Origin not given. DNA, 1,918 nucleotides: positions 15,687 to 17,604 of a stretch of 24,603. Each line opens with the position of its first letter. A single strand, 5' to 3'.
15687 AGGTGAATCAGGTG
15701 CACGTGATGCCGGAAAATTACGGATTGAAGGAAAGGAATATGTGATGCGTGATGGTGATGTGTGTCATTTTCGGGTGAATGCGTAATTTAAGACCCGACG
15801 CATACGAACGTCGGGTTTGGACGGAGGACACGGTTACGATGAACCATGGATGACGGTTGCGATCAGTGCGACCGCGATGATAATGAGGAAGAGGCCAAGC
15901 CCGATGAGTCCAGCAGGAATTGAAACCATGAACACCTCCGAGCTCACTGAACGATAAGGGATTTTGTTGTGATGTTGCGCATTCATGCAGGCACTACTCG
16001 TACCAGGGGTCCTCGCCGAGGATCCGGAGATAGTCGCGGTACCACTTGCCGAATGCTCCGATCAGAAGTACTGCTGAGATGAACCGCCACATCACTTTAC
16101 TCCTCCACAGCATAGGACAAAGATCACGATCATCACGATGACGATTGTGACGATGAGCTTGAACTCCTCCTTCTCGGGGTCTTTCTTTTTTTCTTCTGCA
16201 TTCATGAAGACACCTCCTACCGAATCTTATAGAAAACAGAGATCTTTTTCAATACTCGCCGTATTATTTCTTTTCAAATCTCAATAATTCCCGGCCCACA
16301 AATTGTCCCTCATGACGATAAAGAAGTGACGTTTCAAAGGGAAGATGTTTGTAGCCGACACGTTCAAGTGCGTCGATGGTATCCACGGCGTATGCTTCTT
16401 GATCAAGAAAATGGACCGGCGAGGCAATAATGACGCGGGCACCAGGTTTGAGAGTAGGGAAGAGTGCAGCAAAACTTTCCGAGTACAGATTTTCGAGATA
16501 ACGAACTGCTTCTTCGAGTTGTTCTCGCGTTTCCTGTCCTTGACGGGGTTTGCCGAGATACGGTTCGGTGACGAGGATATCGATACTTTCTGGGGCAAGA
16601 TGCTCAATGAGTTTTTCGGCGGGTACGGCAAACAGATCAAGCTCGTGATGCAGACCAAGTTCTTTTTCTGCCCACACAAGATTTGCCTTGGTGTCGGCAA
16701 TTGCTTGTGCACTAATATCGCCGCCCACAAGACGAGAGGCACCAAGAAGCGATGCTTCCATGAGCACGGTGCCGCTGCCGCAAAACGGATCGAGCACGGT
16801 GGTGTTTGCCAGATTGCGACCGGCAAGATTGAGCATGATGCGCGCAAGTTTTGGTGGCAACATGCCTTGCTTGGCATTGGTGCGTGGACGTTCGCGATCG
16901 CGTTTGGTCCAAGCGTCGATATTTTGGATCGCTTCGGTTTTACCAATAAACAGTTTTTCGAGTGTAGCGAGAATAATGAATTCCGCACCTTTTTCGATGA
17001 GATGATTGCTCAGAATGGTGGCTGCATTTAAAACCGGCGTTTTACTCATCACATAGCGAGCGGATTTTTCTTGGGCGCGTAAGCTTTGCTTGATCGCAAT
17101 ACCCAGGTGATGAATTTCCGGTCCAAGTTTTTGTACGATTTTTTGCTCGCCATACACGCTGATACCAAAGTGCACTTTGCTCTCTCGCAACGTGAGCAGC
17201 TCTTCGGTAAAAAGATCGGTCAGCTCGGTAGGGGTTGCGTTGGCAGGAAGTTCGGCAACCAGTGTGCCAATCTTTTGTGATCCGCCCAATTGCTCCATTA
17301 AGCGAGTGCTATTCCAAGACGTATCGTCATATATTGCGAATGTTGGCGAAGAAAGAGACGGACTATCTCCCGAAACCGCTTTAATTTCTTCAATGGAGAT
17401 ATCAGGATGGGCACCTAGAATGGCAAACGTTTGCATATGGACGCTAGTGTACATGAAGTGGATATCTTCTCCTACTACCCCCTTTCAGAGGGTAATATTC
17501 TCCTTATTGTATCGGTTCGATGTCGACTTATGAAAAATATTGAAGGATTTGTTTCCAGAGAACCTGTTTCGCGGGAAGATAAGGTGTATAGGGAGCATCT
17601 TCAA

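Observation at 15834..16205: Three tandem, translationally coupled micro-ORFs with consensus Shine-Dalgarno sites in an apparently empty gap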

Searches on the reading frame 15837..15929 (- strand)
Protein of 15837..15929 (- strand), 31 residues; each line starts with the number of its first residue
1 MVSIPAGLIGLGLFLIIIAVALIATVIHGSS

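Call 11: find_encoding_contigs(protein=window:15837-15929:-, flank=10000, max_places=10)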
Protein seq(31 aa) (31 aa): 2 contigs read that carry it; 2 places shown.
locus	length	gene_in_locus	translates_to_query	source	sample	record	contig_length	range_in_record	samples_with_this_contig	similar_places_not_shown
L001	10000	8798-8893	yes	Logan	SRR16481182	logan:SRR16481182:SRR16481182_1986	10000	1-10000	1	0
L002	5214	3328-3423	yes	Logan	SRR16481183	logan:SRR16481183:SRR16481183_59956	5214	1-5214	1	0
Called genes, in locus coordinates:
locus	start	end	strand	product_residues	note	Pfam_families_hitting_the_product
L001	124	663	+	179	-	PF00528:BPD_transp_1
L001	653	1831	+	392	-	PF00005:ABC_tran, PF02463:SMC_N (weak), PF13304:AAA_21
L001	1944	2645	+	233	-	-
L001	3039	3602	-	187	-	PF08207:EFP_N, PF01132:EFP, PF09285:Elong-fact-P_C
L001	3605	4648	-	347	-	PF00152:tRNA-synt_2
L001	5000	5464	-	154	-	PF00436:SSB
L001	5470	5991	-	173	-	PF01250:Ribosomal_S6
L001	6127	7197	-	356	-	-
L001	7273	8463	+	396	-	PF01555:N6_N4_Mtase (weak), PF01170:UPF0020, PF13847:Methyltransf_31 (weak)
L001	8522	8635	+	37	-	-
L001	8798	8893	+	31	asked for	-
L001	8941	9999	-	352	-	?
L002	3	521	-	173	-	PF01250:Ribosomal_S6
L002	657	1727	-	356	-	-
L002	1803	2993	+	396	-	PF01555:N6_N4_Mtase (weak), PF01170:UPF0020, PF13847:Methyltransf_31 (weak)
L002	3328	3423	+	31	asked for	-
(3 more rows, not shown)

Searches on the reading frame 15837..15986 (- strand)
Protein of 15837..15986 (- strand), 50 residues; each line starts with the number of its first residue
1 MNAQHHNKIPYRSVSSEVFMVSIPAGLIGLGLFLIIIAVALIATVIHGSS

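Call 20: find_homologous_proteins(query=window:15837-15986:-, max_evalue=10)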
Query seq(50 aa) (50 aa): 1 proteins with E <= 10 among 1 candidates.
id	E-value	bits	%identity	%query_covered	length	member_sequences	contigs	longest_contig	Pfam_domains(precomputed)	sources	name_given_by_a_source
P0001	8.9e-8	49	100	62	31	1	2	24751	-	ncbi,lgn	-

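Call 45: search_protein_families(library=pfam, max_evalue=10, proteins=[window:15837-15986:-])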
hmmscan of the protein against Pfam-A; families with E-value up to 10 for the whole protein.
seq(50 aa): 1 family
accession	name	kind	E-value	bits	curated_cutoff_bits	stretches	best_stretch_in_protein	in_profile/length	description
PF12911.12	OppC_N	-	0.12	12.7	23.9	1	24-46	14-36/53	N-terminal TM domain of oligopeptide transport permease C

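Call 46: search_protein_families(library=phrogs, max_evalue=10, proteins=[window:15837-15986:-])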
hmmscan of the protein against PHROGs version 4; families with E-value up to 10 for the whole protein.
seq(50 aa): 4 families
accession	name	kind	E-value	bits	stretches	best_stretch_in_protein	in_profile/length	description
phrog_1142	-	unknown function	0.019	15.7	1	18-41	30-53/62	-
phrog_502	-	moron, auxiliary metabolic gene and host takeover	0.029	14.9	1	18-41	24-47/58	membrane protein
phrog_32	-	tail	0.2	12.2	1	13-45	80-112/203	tail assembly protein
phrog_30221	-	unknown function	0.28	12.2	1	22-43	94-115/125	-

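Call 47: search_protein_families(library=ncbifam, max_evalue=10, proteins=[window:15837-15986:-])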
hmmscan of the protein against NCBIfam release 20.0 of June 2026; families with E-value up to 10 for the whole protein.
seq(50 aa): 0 families
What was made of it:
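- There is no sequence similarity to any family (calls 45–47).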

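Call 70: search_protein_families(library=padloc, max_evalue=10, proteins=[window:15837-15986:-])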
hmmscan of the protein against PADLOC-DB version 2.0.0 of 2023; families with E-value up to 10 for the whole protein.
seq(50 aa): 0 families
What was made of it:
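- There are no hits to known toxin families (calls 45–47, 70).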

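Call 85: find_related_loci(query=window:15837-15986:-, collection=viral_contigs, flank=2000)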
Query seq(50 aa) (50 aa) in viral_contigs; peptide patterns used: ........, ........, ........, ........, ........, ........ (x = any residue, [..] = any of these).
201 stretches matched a pattern, but none encodes a relative of the query by tblastn (E <= 1e-3).

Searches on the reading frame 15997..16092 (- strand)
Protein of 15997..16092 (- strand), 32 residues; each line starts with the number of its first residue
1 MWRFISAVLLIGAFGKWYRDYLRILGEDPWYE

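Call 38: search_protein_representatives(protein=window:15997-16092:-)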
Query: 32 residues. Proteins with E-value up to 0.001 (for the whole library): 1; up to 1e-10: 0; up to 1e-30: 0. The best 1 are listed.
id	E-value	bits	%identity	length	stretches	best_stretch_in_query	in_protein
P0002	6.5e-04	35.6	55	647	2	12-29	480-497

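Call 59: find_encoding_contigs(protein=window:15997-16092:-, flank=2000, max_places=10)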
Protein seq(32 aa) (32 aa): no gene with exactly this product is on record in the collection.
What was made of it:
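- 15994..16092 (-): ORF2, 32 aa: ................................. It has a 12-residue hydrophobic N-terminal stretch and an amphipathic, aromatic-rich C-terminal half. Its start overlaps the ORF1 stop (TGATG). Gene callers do not call it (call 59).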

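Call 80: predict_structure(protein=window:15997-16092:-)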
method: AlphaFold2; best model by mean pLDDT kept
length: 32 residues; sequences in the alignment: 1
mean_pLDDT: 84.0   pTM: 0.39
mean pLDDT of the five models: 84.0, 83.2, 82.8, 82.7, 82.5
residues with pLDDT >= 90: 16; 70-90: 10; 50-70: 5; < 50: 1
segments of 3 or more residues with pLDDT < 50: none
pLDDT, mean of each block of 10 residues (from residue 1): 92 92 74 48
secondary structure, 60 per line:
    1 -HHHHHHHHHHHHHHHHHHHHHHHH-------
elements in order: H2-25
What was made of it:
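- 15994..16092 (-): AF2 single-sequence model gives one helix over residues 2–25, pLDDT 84 (call 80).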

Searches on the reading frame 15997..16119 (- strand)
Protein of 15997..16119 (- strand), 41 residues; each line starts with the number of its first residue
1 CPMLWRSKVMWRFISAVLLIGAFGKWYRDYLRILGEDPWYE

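Call 23: find_homologous_proteins(query=window:15997-16119:-, max_evalue=10)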
Query seq(41 aa): no candidate shares three 5-residue words with the query. No homologue found.

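Call 45: search_protein_families(library=pfam, max_evalue=10, proteins=[window:15997-16113:-])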
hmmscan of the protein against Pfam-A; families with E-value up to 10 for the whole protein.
seq(39 aa): 0 families

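Call 46: search_protein_families(library=phrogs, max_evalue=10, proteins=[window:15997-16113:-])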
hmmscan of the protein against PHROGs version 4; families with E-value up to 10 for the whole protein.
seq(39 aa): 1 family
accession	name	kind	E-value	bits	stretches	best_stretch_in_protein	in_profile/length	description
phrog_2193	-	unknown function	0.097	13.9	1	2-22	10-28/51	-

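Call 47: search_protein_families(library=ncbifam, max_evalue=10, proteins=[window:15997-16113:-])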
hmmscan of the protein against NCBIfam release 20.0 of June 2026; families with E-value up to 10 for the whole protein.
seq(39 aa): 0 families

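Call 70: search_protein_families(library=padloc, max_evalue=10, proteins=[window:15997-16113:-])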
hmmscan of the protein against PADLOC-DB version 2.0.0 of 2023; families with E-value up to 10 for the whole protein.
seq(39 aa): 0 families

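Call 71: search_solved_structures(query=window:15997-16113:-, max_evalue=10)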
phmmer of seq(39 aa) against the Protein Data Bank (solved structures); distinct sequences matched with E-value up to 10: 0.

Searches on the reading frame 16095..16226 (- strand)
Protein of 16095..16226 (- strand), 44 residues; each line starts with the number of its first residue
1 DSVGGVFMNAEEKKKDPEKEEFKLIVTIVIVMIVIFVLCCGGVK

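Call 10: list_cluster_members(proteins=[window:16095-16205:-, window:15997-16092:-, window:15997-16113:-, window:15837-15929:-, window:15837-15986:-])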
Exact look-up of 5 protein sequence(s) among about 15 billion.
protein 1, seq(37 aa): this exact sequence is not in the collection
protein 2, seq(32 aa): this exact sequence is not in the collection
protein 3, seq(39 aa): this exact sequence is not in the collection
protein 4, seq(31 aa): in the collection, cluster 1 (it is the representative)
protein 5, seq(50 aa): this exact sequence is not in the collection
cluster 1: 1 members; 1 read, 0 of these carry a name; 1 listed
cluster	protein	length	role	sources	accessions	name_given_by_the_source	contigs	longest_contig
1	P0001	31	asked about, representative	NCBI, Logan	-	-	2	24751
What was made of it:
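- Tried and rejected: The exact-sequence look-up found only ORF3, as a singleton (call 10).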

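Call 24: find_homologous_proteins(query=window:16095-16226:-, max_evalue=10)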
Query seq(44 aa): no candidate shares three 5-residue words with the query. No homologue found.

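Call 45: search_protein_families(library=pfam, max_evalue=10, proteins=[window:16095-16205:-])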
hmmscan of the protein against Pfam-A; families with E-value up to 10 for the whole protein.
seq(37 aa): 4 families
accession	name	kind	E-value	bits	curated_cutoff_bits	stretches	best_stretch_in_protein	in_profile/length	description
PF00584.25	SecE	-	0.0022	18.3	22.7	1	10-37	17-44/55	SecE/Sec61-gamma subunits of protein translocation complex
PF06624.17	RAMP4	-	0.0088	16.4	24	1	5-34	25-51/60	Ribosome associated membrane protein RAMP4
PF20185.3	DUF6548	-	0.034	14.4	27.3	1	3-33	131-161/164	Family of unknown function (DUF6548)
PF23629.1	Death_MADD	-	0.094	13.2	27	1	4-33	18-47/76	MAP kinase-activating death domain protein death domain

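Call 46: search_protein_families(library=phrogs, max_evalue=10, proteins=[window:16095-16205:-])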
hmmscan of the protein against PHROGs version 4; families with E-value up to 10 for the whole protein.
seq(37 aa): 1 family
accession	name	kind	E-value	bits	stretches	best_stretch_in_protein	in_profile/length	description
phrog_8545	-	moron, auxiliary metabolic gene and host takeover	0.34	11.7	1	4-30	4-30/177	superinfection exclusion Sie-like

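Call 47: search_protein_families(library=ncbifam, max_evalue=10, proteins=[window:16095-16205:-])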
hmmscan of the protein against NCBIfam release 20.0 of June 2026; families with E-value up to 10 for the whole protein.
seq(37 aa): 3 families
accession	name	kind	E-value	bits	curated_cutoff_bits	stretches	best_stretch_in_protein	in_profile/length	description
NF006283.1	PRK08455.1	equivalog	0.017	14.8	187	1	2-36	2-36/182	flagellar basal body-associated protein FliL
TIGR03927.1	T7SS_EssA_Firm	equivalog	0.056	13.3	32.45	1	5-36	112-142/151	type VII secretion protein EssA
NF004285.1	PRK05696.1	equivalog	0.12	12.2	179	1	4-32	7-35/171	flagellar basal body-associated protein FliL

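Call 58: find_encoding_contigs(protein=window:16095-16205:-, flank=2000, max_places=10)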
Protein seq(37 aa) (37 aa): 2 contigs read that carry it; 2 places shown.
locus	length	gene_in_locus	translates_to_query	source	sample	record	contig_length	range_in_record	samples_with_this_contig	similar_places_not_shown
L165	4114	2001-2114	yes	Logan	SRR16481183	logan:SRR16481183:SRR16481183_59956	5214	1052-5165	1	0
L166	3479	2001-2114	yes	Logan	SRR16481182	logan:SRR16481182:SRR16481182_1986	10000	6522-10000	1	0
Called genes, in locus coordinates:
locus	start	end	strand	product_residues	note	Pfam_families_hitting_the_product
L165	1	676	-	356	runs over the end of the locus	-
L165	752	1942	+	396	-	PF01555:N6_N4_Mtase (weak), PF01170:UPF0020, PF13847:Methyltransf_31 (weak)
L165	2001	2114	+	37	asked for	-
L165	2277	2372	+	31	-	-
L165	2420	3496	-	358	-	PF01926:MMR_HSR1, PF02421:FeoB_N, PF06071:YchF-GTPase_C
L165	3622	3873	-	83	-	PF01797:Y1_Tnp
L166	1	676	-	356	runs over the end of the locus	-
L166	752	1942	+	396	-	PF01555:N6_N4_Mtase (weak), PF01170:UPF0020, PF13847:Methyltransf_31 (weak)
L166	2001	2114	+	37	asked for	-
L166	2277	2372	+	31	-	-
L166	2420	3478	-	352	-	?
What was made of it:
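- Independent calls: gene callers called ORF1 and ORF3 (calls 11, 58).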

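Call 70: search_protein_families(library=padloc, max_evalue=10, proteins=[window:16095-16205:-])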
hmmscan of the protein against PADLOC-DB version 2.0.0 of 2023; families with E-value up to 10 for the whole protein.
seq(37 aa): 0 families

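Call 72: search_solved_structures(query=window:16095-16205:-, max_evalue=10)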
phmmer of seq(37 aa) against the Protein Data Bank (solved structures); distinct sequences matched with E-value up to 10: 14.
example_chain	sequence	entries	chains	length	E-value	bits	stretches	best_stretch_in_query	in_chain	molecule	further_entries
8pjv_A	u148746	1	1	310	0.00084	22.3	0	6-20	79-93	SAKe6DR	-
8pjt_A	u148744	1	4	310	0.00086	22.3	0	6-20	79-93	SAKe6DEref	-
7unj_A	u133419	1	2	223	0.04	17.3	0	3-30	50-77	SP1-ZnPPaM designed chlorophyll dimer protein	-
7udm_A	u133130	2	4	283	0.43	14.1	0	3-28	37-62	Designed helical repeat protein (DHR) RPB_PLP1_R6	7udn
7udl_A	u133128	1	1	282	0.88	13.2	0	3-28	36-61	Designed helical repeat protein (DHR) RPB_PLP1_R6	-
9jft_R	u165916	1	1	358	1.4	12.6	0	7-33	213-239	Psychosine receptor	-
5cwq_A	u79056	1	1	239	2.7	11.7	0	9-36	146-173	Designed helical repeat protein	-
9cce_A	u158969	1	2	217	4.6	11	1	4-35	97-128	DYNA_1b7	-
9ccf_A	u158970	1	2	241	5.4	10.8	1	4-35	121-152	DA7_2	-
9nyx_B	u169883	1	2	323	5.9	10.7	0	12-32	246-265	Rhodopsin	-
8y01_R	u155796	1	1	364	6.1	10.7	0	5-34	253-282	Medium-wave-sensitive opsin 2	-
9yda_R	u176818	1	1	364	6.2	10.7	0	5-34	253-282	Medium-wave-sensitive opsin 1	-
9ygz_R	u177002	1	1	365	6.2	10.6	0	5-34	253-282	Medium-wave-sensitive opsin 1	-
9drl_A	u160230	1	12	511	6.7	10.6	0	3-35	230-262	T33-549_B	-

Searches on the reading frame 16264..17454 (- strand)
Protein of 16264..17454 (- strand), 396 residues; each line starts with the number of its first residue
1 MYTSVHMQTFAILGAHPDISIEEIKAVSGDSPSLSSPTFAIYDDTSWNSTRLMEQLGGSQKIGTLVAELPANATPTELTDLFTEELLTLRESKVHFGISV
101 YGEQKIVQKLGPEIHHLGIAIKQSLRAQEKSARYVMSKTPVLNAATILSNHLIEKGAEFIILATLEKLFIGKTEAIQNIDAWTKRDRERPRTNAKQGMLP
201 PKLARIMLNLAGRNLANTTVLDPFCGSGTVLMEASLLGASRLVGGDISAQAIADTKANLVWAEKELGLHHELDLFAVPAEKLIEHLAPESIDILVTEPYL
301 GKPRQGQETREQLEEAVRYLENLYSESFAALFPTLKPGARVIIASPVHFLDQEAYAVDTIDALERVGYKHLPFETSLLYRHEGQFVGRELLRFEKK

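Call 8: search_protein_families(library=pfam, proteins=[window:16264-17454:-])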
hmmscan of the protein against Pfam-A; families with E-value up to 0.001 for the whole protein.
window:16264-17454:- (396 aa): 5 families
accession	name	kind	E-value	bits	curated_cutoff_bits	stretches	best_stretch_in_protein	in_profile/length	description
PF01170.24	UPF0020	-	1.1e-12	48.5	22.3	1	191-321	4-153/197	RMKL-like, methyltransferase domain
PF01555.25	N6_N4_Mtase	-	2e-06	28.4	26.7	1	194-253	160-217/221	DNA methylase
PF13847.12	Methyltransf_31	-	4e-06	27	27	1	216-347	3-113/145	Methyltransferase domain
PF06325.19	PrmA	-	7.2e-05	22.9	22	1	214-260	159-205/296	Ribosomal protein L11 methyltransferase (PrmA)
PF03602.21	Cons_hypoth95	-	0.00018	21.7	24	1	208-298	33-121/182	Conserved hypothetical protein 95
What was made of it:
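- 16264..17454 (-): Upstream gene: conserved SAM-dependent methyltransferase (UPF0020/RMKL-like domain). It is the likely source of read-through transcription into the cassette. Pfam PF01170, E=1.1e-12 (call 8).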

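Call 34: find_related_loci(query=window:16264-17454:-, collection=metagenome_contigs, flank=3000)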
Query window:16264-17454:- (396 aa) in metagenome_contigs; peptide patterns used: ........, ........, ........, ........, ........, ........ (x = any residue, [..] = any of these).
200 stretches matched a pattern, but none encodes a relative of the query by tblastn (E <= 1e-3).
